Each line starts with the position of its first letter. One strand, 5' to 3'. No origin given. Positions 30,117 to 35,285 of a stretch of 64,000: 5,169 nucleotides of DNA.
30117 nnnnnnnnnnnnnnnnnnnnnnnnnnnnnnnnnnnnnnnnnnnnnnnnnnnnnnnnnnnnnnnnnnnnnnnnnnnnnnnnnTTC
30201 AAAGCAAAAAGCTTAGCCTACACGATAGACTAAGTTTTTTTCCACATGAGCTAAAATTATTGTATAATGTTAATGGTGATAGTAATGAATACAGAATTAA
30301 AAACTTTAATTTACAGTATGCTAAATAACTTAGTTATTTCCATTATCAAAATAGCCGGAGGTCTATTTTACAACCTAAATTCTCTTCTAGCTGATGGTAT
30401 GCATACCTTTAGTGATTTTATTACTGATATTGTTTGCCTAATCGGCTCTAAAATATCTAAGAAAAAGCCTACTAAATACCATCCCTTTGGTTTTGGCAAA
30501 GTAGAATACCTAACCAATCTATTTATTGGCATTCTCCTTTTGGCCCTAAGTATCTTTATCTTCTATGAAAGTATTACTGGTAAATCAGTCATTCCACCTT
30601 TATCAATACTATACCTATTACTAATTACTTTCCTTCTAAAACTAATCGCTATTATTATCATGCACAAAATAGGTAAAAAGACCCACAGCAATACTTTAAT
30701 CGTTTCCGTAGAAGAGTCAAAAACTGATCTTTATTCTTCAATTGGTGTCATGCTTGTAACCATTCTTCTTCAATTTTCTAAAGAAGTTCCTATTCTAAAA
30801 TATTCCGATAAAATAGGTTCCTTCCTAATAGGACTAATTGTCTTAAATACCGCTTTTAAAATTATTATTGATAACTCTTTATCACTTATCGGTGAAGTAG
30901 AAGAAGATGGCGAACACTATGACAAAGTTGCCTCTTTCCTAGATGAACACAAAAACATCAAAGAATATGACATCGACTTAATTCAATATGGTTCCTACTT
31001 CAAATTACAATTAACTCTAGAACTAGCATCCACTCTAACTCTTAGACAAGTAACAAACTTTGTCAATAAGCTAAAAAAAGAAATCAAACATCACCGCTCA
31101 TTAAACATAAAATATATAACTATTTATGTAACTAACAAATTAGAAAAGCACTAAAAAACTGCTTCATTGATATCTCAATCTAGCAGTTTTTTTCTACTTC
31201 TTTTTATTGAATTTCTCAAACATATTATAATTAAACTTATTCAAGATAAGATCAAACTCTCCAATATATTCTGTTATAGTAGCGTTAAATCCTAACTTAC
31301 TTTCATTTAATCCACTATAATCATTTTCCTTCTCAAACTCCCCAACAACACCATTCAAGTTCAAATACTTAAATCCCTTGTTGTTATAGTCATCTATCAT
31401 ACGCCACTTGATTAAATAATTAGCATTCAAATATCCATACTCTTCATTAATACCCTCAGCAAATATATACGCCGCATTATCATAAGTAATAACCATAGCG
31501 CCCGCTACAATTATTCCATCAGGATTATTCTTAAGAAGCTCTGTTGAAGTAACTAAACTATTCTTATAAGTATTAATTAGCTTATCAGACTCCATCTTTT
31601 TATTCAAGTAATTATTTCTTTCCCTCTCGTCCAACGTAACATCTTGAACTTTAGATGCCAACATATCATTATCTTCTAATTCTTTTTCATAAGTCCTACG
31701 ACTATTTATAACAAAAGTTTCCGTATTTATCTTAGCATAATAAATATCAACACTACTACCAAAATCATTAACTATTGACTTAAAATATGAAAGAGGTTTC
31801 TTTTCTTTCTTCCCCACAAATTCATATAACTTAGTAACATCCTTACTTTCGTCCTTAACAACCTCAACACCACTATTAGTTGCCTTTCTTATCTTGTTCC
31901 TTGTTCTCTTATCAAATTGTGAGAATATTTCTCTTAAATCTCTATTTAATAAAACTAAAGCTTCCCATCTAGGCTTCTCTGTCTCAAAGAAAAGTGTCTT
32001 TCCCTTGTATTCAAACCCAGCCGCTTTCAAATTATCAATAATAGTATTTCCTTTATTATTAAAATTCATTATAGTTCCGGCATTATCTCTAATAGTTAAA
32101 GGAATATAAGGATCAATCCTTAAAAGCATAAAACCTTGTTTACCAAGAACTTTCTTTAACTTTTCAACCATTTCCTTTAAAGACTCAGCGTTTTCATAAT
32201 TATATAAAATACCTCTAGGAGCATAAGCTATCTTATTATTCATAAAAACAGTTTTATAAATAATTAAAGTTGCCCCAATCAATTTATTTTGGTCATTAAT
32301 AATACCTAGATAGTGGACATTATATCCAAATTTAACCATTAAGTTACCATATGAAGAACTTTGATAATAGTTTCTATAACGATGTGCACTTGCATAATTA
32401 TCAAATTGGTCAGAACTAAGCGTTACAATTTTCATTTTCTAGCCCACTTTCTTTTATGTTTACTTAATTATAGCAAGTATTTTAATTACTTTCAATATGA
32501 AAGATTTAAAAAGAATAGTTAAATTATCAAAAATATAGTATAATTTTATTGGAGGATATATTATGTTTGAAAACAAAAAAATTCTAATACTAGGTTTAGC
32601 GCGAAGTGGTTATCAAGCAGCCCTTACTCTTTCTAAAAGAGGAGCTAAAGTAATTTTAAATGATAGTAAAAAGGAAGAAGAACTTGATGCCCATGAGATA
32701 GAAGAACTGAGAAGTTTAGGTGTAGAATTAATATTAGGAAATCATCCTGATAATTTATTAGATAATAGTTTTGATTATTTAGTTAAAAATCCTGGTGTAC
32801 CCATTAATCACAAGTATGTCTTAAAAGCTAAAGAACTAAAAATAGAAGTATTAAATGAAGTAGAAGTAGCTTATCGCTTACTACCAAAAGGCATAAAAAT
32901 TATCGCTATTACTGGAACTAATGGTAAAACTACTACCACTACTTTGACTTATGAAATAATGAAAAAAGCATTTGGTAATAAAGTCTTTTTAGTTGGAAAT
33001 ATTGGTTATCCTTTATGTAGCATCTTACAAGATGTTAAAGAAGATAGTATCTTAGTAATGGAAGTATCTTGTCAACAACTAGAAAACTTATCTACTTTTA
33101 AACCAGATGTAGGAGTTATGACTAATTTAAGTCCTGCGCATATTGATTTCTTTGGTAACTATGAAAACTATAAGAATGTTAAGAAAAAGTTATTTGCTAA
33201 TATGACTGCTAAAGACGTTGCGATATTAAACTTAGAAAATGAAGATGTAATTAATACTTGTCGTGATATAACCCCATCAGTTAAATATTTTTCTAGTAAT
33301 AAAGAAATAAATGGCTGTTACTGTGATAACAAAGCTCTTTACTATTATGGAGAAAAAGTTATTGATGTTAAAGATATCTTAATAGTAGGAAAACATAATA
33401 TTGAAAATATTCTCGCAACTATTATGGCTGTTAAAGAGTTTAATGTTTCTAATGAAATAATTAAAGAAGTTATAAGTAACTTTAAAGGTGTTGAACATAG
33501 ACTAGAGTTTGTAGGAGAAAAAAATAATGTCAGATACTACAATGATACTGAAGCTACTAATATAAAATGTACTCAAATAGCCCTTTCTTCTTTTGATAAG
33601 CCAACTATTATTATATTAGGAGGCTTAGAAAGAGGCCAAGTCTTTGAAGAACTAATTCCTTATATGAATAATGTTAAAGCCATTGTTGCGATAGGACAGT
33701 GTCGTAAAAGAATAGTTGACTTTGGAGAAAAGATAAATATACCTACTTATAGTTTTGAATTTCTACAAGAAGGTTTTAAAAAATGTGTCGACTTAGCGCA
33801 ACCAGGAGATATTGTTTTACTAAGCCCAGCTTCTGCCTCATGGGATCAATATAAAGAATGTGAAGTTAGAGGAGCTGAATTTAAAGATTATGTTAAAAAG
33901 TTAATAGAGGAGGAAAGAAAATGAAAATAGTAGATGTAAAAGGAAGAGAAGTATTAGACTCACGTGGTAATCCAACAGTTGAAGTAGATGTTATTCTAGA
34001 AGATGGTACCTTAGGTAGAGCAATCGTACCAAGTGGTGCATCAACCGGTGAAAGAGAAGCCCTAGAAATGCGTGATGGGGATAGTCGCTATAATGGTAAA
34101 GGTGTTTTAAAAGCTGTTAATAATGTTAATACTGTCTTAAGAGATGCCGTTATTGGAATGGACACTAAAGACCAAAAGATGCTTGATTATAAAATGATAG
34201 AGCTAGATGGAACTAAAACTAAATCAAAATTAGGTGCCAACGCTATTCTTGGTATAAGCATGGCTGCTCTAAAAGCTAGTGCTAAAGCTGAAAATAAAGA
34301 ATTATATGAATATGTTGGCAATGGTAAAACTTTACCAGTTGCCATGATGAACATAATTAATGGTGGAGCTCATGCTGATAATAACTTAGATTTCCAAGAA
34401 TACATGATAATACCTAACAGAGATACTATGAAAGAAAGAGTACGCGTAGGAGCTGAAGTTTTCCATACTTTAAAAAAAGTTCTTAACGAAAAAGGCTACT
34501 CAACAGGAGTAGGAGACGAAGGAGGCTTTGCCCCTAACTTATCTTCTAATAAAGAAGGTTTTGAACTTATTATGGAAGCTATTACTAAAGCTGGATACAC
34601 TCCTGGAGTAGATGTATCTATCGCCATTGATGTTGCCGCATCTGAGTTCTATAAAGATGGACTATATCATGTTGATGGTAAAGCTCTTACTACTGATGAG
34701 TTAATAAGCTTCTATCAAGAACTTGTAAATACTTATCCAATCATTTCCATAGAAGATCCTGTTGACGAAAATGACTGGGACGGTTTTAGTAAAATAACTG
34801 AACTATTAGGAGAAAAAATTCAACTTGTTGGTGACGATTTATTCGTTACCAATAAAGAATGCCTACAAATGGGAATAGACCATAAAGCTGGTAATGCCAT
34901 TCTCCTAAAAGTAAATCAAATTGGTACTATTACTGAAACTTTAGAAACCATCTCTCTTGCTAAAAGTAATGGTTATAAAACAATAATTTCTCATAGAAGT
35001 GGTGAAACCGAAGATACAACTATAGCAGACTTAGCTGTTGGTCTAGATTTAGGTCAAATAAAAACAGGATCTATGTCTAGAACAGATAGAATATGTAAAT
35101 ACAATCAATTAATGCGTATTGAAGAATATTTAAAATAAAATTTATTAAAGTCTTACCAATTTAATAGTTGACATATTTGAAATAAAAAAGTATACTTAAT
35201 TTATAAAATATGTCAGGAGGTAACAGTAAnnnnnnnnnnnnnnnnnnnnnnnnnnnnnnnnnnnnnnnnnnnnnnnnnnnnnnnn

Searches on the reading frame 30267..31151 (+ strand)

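Call 47: search_protein_families(library=pfam, proteins=[window:30267-31151:+], max_evalue=0.00001)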
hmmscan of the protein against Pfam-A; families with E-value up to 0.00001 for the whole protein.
window:30267-31151:+ (295 aa): 1 family
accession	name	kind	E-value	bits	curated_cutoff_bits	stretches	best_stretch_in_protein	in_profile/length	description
PF01545.26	Cation_efflux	-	3.5e-41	141.6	26.6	1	14-208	1-198/198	Cation efflux family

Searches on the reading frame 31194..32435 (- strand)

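Call 47: search_protein_families(library=pfam, proteins=[window:31194-32435:-], max_evalue=0.00001)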
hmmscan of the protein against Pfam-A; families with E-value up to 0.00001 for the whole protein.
window:31194-32435:- (413 aa): 1 family
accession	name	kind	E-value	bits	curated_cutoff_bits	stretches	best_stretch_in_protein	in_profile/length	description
PF02388.22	FemAB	-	1.8e-66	225.1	24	1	6-410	1-405/406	FemAB family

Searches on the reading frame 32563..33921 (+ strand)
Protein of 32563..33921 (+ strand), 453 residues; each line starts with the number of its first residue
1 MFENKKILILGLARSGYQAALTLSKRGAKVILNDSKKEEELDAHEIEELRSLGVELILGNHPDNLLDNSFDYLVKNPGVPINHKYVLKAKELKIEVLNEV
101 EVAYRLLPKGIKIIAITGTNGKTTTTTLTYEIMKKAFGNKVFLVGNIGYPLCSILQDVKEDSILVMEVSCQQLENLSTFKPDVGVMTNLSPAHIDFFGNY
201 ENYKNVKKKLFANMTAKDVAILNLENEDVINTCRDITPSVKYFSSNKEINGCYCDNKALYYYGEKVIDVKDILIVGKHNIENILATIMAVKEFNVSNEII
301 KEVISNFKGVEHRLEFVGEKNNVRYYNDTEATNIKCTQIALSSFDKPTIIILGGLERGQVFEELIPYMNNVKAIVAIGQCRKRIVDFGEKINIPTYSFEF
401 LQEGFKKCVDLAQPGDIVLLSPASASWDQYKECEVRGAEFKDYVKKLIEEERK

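Call 47: search_protein_families(library=pfam, proteins=[window:32563-33921:+], max_evalue=0.00001)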
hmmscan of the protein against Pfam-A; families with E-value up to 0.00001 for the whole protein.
window:32563-33921:+ (453 aa): 3 families
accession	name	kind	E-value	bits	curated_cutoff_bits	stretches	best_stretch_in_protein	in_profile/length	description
PF08245.18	Mur_ligase_M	-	3.9e-35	122.1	24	1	116-289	1-199/200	Mur ligase middle domain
PF02875.26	Mur_ligase_C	-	5.4e-10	40.6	28.4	1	312-423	1-126/127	Mur ligase, glutamate ligase domain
PF21799.2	MurD-like_N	-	4.1e-07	30.6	27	1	5-97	1-87/88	Mur ligase MurD-like, N-terminal domain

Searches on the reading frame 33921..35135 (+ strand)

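Call 47: search_protein_families(library=pfam, proteins=[window:33921-35135:+], max_evalue=0.00001)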
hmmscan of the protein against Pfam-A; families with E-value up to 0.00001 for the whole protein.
window:33921-35135:+ (405 aa): 2 families
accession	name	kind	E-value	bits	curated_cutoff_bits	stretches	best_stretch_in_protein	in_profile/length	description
PF00113.28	Enolase_C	-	9.6e-121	403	21.5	1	137-404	3-281/296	Enolase, C-terminal TIM barrel domain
PF03952.21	Enolase_N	-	8.4e-57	191.4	35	1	3-132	1-131/131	Enolase, N-terminal domain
